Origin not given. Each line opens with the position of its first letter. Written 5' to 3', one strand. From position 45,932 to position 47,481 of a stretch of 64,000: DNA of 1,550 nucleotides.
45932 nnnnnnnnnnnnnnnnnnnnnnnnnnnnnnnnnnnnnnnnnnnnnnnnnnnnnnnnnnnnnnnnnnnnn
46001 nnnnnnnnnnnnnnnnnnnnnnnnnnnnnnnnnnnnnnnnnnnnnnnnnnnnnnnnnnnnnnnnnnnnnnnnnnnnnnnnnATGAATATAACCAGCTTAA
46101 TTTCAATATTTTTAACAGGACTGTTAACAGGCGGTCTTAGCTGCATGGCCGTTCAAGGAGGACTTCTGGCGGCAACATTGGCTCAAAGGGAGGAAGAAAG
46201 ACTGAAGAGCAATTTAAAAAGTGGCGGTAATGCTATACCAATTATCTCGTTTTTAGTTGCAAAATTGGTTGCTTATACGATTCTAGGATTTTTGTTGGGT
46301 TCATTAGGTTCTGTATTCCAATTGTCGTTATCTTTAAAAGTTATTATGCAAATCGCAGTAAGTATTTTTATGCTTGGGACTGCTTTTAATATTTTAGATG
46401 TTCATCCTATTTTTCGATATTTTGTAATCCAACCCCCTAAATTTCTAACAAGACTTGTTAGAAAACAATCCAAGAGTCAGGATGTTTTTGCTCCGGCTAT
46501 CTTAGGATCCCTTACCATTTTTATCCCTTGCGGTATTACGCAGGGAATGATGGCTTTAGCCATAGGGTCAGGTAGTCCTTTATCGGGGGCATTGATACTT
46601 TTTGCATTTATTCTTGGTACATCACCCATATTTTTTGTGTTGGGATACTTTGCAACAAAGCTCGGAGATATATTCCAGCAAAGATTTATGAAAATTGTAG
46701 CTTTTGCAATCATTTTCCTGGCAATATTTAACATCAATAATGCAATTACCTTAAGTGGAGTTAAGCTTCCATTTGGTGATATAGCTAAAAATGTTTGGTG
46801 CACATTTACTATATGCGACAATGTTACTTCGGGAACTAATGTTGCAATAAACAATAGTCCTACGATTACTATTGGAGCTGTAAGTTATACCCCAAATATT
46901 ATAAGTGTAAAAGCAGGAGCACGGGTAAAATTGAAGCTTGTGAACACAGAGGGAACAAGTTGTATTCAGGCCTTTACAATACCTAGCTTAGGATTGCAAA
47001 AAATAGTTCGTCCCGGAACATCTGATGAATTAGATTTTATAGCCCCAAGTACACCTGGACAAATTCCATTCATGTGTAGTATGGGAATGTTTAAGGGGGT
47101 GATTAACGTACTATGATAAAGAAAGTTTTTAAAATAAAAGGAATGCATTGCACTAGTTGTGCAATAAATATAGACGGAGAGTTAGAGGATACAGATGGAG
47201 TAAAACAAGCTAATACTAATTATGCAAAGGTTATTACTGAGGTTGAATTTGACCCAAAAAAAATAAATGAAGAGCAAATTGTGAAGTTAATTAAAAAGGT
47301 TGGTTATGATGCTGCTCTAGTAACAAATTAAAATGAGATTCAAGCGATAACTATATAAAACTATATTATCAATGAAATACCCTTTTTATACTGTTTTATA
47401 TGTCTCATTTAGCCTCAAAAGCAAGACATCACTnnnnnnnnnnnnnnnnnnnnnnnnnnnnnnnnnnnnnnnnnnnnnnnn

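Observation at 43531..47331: Copper operon with two paralogous cupredoxin-like domains carrying a non-canonical Cys/Cys/Met/Met putative ligand set, one fused to a CcdA-like membrane protein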

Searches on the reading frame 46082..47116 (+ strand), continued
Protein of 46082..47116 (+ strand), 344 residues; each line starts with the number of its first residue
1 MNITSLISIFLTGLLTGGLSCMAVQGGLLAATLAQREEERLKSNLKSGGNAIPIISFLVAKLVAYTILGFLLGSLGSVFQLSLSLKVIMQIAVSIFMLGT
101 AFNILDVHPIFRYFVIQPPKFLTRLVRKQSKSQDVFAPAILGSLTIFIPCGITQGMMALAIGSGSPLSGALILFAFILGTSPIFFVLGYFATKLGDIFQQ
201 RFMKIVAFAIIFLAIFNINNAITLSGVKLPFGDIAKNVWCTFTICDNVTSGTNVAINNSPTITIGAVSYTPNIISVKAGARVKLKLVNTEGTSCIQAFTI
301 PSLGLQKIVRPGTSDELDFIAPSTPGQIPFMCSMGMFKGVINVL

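Call 52: get_annotated_region(hit=H3, flank=6000)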
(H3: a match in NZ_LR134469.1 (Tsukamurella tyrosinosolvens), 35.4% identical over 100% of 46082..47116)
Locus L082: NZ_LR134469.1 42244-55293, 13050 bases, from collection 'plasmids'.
description: Tsukamurella tyrosinosolvens strain NCTC13231 plasmid 27, complete sequence
organism: Tsukamurella tyrosinosolvens (NCBI taxid 57704)
taxonomy: Bacteria; Actinomycetota; Actinomycetes; Mycobacteriales; Tsukamurellaceae; Tsukamurella; Tsukamurella tyrosinosolvens
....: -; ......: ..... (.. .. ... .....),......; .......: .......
typing (MOB-suite, as given by PLSDB): non-mobilizable
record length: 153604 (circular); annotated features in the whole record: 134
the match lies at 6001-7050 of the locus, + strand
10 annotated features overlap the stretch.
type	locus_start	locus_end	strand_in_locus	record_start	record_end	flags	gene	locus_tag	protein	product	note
CDS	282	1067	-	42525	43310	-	-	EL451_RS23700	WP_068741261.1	cytochrome c biogenesis CcdA family protein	-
CDS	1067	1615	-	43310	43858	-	-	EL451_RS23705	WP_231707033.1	TlpA disulfide reductase family protein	-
CDS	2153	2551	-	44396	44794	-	-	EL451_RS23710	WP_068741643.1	heavy metal-responsive transcriptional regulator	-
CDS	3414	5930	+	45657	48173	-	-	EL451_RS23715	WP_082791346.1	heavy metal translocating P-type ATPase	GO:0006812 - monoatomic cation transport [Evidence IEA]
CDS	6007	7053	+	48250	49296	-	-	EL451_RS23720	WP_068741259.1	sulfite exporter TauE/SafE family protein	-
CDS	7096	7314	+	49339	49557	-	-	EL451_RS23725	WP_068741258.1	heavy-metal-associated domain-containing protein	-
CDS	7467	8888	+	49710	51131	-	merA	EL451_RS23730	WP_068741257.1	mercury(II) reductase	-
CDS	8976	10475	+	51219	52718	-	-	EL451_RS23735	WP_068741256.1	multicopper oxidase family protein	-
CDS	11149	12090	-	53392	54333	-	-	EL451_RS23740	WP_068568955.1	helix-turn-helix domain-containing protein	GO:0006355 - regulation of DNA-templated transcription [Evidence IEA]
CDS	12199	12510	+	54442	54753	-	-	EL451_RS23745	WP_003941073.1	antibiotic biosynthesis monooxygenase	-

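Call 53: get_annotated_region(hit=H5, flank=6000)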
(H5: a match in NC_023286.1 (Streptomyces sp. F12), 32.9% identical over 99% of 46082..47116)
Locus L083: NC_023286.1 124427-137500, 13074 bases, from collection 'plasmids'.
description: Streptomyces sp. F12 plasmid pFRL6, complete sequence
organism: Streptomyces sp. F12 (NCBI taxid 1436084)
taxonomy: Bacteria; Actinomycetota; Actinomycetes; Kitasatosporales; Streptomycetaceae; Streptomyces; Streptomyces sp. F12
host: -; source: -; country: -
typing (MOB-suite, as given by PLSDB): non-mobilizable; replicon rep_cluster_445
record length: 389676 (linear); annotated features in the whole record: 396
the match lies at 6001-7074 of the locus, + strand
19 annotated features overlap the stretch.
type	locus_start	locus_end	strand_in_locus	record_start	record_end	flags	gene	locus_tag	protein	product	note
CDS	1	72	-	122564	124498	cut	-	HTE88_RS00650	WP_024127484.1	copper resistance protein CopC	-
CDS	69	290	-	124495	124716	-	-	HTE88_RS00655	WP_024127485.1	hypothetical protein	-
CDS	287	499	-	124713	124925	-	-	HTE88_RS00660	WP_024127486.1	hypothetical protein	-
CDS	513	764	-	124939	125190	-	-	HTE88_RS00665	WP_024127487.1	glutaredoxin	-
CDS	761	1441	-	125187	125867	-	-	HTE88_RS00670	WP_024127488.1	peroxiredoxin family protein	-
CDS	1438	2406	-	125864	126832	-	-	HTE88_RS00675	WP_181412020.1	cytochrome c biogenesis protein CcdA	GO:0017004 - cytochrome complex assembly [Evidence IEA]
CDS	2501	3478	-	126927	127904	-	-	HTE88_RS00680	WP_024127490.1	M56 family metallopeptidase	-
CDS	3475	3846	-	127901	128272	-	-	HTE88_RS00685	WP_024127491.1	BlaI/MecI/CopY family transcriptional regulator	GO:0045892 - negative regulation of DNA-templated transcription [Evidence IEA]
CDS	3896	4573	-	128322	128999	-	-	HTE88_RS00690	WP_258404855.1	class I SAM-dependent methyltransferase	GO:0032259 - methylation [Evidence IEA]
CDS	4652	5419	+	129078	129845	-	-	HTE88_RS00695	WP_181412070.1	cytochrome c biogenesis protein CcdA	GO:0017004 - cytochrome complex assembly [Evidence IEA]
CDS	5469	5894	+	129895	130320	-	-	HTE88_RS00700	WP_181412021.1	hypothetical protein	-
CDS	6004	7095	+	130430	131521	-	-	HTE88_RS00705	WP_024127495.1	sulfite exporter TauE/SafE family protein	-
CDS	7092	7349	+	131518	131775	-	-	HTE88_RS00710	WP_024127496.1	cation transporter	-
CDS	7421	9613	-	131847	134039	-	-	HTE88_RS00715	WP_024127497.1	heavy metal translocating P-type ATPase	GO:0006812 - monoatomic cation transport [Evidence IEA]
CDS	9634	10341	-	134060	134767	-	-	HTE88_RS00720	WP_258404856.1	tRNA-dependent cyclodipeptide synthase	-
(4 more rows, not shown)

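Call 54: get_annotated_region(hit=H1, flank=6000)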
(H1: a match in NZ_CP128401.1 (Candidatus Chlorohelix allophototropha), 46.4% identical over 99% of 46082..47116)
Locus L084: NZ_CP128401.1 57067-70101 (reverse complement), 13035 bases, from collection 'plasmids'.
description: Candidatus Chlorohelix allophototropha isolate L227-S17 plasmid unnamed1, complete sequence
organism: Candidatus Chlorohelix allophototropha (NCBI taxid 3003348)
taxonomy: Bacteria; Chloroflexota; Chloroflexia; Candidatus Chloroheliales; Candidatus Chloroheliaceae; Candidatus Chlorohelix; Candidatus Chlorohelix allophototropha
host: -; source: Single colony of Candidatus Chlorohelix allophototropha from a non-axenic enrichment (subculture 19.9); ...; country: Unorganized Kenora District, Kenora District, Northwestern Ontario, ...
typing (MOB-suite, as given by PLSDB): non-mobilizable
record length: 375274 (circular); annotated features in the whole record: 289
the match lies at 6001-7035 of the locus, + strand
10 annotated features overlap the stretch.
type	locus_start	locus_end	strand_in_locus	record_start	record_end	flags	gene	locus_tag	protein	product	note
CDS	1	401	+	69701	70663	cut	-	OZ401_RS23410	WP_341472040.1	phosphoglycerate dehydrogenase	-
CDS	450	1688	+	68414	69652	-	-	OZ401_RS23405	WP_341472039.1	threonine synthase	-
CDS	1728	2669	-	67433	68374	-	-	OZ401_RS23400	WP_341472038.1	response regulator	GO:0000160 - phosphorelay signal transduction system [Evidence IEA]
CDS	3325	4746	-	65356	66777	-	-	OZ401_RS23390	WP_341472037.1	HAMP domain-containing sensor histidine kinase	GO:0007165 - signal transduction [Evidence IEA]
CDS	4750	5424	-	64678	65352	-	-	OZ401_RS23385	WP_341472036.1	response regulator transcription factor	GO:0000160 - phosphorelay signal transduction system [Evidence IEA]; GO:0006355 - regulation of DNA-templated ...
CDS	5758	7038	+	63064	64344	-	-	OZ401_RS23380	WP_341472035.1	sulfite exporter TauE/SafE family protein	-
CDS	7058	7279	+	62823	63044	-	-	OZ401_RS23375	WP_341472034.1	heavy-metal-associated domain-containing protein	-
CDS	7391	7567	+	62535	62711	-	-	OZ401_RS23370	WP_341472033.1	YHS domain-containing protein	-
CDS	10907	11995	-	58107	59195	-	-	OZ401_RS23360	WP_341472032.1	ABC transporter substrate-binding protein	-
CDS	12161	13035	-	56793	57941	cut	-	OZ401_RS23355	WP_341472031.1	ABC transporter substrate-binding protein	-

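Call 55: get_annotated_region(hit=H4, flank=6000)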
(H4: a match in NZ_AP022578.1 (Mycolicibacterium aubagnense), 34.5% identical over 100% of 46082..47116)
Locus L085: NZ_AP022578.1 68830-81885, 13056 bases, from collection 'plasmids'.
description: Mycolicibacterium aubagnense strain JCM 15296 plasmid pJCM15296, complete sequence
organism: Mycolicibacterium aubagnense (NCBI taxid 319707)
taxonomy: Bacteria; Actinomycetota; Actinomycetes; Mycobacteriales; Mycobacteriaceae; Mycolicibacterium; Mycolicibacterium aubagnense
host: -; source: -; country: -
typing (MOB-suite, as given by PLSDB): non-mobilizable
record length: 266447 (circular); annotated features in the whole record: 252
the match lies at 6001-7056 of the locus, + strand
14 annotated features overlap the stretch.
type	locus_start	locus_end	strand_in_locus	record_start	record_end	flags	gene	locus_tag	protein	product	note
CDS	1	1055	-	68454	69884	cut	-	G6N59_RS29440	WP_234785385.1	HAMP domain-containing sensor histidine kinase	GO:0007165 - signal transduction [Evidence IEA]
CDS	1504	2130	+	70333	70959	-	-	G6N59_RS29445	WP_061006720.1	phosphatase PAP2 family protein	-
CDS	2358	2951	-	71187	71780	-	-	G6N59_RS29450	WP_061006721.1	TlpA disulfide reductase family protein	-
CDS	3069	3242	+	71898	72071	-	-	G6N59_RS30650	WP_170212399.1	hypothetical protein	-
CDS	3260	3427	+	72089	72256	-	-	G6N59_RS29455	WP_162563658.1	hypothetical protein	-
CDS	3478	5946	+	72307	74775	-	-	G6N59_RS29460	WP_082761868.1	heavy metal translocating P-type ATPase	GO:0006812 - monoatomic cation transport [Evidence IEA]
CDS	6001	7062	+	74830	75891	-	-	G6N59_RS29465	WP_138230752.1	sulfite exporter TauE/SafE family protein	-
CDS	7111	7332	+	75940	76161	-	-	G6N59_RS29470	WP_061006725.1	heavy-metal-associated domain-containing protein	-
CDS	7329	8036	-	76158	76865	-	-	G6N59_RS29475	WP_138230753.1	hypothetical protein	-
CDS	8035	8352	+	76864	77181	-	-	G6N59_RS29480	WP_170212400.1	hypothetical protein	-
CDS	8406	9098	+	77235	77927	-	-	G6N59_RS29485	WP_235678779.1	hypothetical protein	-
CDS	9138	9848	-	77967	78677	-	-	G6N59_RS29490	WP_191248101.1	cation transporter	GO:0006812 - monoatomic cation transport [Evidence IEA]; GO:0055085 - transmembrane transport [Evidence IEA]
CDS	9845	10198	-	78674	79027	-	-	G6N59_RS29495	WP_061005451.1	metalloregulator ArsR/SmtB family transcription factor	GO:0006355 - regulation of DNA-templated transcription [Evidence IEA]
CDS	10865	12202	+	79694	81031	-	-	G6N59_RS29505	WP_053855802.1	IS256 family transposase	-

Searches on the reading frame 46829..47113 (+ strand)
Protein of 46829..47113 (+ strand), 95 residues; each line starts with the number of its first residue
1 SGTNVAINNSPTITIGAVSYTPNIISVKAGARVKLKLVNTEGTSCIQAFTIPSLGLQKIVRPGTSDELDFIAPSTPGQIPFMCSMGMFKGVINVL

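Call 36: search_solved_structures(query=A4, max_evalue=1, show_alignments=4)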
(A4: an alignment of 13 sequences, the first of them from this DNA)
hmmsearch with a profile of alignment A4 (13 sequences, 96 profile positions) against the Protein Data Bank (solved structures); distinct sequences matched with E-value up to 1: 22.
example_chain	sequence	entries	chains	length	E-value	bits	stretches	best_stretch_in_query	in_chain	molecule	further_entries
2mry_A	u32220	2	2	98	7.4e-08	35.5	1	4-93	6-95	Uncharacterized protein | CupA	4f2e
1iby_A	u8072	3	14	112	3.6e-07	33.3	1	17-84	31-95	NITROSOCYANIN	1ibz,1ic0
4hcf_A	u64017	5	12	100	6.1e-06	29.4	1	13-92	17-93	Cupredoxin 1 | Cytochrome B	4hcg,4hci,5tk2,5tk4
4f2f_A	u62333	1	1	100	1.6e-05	28.1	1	12-95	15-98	Cation-transporting ATPase, E1-E2 family protein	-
6kol_A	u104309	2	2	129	0.00019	24.6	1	23-86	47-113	Blue (Type 1) copper domain protein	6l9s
6tfd_A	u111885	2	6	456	0.063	16.5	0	25-89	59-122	Copper-containing nitrite reductase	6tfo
5u7n_A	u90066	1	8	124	0.09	16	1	16-85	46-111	Cytochrome c oxidase subunit 2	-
2lln_A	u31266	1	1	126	0.12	15.6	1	16-84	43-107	Cytochrome c oxidase subunit 2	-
2cua_A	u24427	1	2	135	0.14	15.4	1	16-84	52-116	PROTEIN (CUA)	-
2fwl_B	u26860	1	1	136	0.14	15.4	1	16-84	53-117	Cytochrome c oxidase subunit II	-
2aan_A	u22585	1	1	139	0.2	14.9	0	18-42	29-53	auracyanin A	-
3eh3_B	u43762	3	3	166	0.24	14.7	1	16-84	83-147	Cytochrome c oxidase subunit 2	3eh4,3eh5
3s33_B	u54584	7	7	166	0.24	14.7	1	16-84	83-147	Cytochrome c oxidase subunit 2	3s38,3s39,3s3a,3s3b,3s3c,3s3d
2qpe_B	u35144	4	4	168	0.24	14.6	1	16-84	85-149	Cytochrome c oxidase subunit 2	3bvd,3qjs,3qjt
1ehk_B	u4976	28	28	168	0.24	14.6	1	16-84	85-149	BA3-TYPE CYTOCHROME-C OXIDASE | Cytochrome c oxidase polypeptide II | Cytochrome c oxidase subunit 2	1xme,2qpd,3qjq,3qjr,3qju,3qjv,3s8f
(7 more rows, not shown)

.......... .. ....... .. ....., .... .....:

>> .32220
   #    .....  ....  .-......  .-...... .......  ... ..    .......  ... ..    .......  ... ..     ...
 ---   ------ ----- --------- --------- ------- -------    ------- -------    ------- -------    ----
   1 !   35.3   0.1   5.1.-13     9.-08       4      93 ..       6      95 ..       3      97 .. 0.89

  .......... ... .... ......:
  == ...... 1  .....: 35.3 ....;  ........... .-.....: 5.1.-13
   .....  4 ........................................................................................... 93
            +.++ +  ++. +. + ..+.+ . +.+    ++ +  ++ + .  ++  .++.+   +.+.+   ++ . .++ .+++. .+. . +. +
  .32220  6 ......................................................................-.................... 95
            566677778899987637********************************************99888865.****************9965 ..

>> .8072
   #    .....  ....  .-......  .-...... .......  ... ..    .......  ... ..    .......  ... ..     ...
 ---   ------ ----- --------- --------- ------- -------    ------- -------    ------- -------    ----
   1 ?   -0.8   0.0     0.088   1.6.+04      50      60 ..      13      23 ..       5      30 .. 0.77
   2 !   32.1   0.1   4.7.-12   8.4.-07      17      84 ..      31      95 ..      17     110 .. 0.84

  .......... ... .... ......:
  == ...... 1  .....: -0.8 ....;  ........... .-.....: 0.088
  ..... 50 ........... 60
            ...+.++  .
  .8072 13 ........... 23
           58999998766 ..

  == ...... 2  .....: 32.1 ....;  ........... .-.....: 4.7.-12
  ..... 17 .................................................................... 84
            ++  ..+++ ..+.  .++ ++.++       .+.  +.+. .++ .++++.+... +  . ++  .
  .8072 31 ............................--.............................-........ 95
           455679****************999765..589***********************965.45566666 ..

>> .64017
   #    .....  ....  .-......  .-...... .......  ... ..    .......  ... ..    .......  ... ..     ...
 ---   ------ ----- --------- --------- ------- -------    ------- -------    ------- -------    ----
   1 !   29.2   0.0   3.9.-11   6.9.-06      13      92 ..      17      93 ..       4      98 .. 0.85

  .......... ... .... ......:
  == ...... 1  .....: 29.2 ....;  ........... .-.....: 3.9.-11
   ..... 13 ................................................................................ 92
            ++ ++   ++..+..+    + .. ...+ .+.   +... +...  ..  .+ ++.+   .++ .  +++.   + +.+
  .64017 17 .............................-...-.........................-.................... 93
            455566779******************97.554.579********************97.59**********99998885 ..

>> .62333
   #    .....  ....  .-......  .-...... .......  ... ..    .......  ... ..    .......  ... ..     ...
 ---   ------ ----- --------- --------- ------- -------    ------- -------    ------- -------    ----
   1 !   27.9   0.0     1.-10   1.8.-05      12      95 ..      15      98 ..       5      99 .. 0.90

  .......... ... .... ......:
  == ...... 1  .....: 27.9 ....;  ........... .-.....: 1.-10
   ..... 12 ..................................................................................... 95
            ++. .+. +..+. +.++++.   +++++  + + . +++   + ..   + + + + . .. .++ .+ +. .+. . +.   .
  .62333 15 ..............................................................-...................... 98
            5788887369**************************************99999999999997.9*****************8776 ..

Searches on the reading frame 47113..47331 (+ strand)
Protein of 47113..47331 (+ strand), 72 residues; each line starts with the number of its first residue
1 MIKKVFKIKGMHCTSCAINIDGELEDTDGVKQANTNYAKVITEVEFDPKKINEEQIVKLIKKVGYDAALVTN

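Call 3: search_protein_families(library=pfam, proteins=[window:47113-47331:+], max_evalue=0.01)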
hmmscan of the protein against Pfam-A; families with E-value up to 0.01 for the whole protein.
window:47113-47331:+ (72 aa): 2 families
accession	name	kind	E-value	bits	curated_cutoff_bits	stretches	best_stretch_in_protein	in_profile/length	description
PF00403.32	HMA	-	8.4e-14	52.1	24.8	1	5-66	1-62/62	Heavy-metal-associated domain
PF22747.2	Zn_ribbon_DUF2089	-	0.006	17.1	27.6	0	6-23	8-25/32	DUF2089 zinc ribbon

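Call 4: search_protein_families(library=ncbifam, proteins=[window:47113-47331:+], max_evalue=0.01)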
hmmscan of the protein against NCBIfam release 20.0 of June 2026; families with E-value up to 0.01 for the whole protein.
window:47113-47331:+ (72 aa): 13 families
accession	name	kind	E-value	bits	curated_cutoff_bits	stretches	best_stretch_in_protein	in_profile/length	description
NF041115.1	UxxU_metal_bind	equivalog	1.1e-17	63.9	95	1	5-71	7-73/74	metal-binding (seleno)protein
NF033556.1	MerTP_fusion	equivalog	2.6e-16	59.8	180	1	4-66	122-184/186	mercuric transport protein MerTP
NF033794.2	chaper_CopZ_Eh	exception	7.1e-15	54.9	95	1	3-69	1-67/68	copper chaperone CopZ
NF033795.1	chaper_CopZ_Bs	exception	3.5e-13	49.5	91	1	3-67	1-65/66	copper chaperone CopZ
NF010311.1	PRK13748.1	subfamily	3.3e-10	39.4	600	1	6-69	3-65/560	mercury(II) reductase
TIGR00003.1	TIGR00003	subfamily_domain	8.1e-09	35.6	62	1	3-67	1-65/66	copper ion binding protein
NF045683.1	MerT_CopZ_Se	exception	2.2e-08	33.9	375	1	6-71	166-231/235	MerT/CopZ fusion-like heavy metal transport selenoprotein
TIGR02052.1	MerP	equivalog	8.5e-08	32.6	92.55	1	6-69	27-90/92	mercury resistance system periplasmic binding protein MerP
NF047957.1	CopZ_AFE_1862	equivalog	3.2e-07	30.7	85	1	6-67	3-61/62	CopZ family metallochaperone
NF007952.0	PRK10671.1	equivalog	2.9e-06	25.7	1316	1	7-70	108-168/838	copper-exporting P-type ATPase CopA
NF008262.1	PRK11033.1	equivalog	1.3e-05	23.9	1005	1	4-66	43-103/731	zinc/cadmium/mercury/lead-transporting ATPase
NF033781.1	chaper_CopP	exception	0.00027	21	112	1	3-66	1-63/65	copper-binding metallochaperone CopP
NF033775.1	P_type_ZntA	exception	0.0015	16.9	1240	1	6-66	52-110/732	Zn(II)/Cd(II)/Pb(II) translocating P-type ATPase ZntA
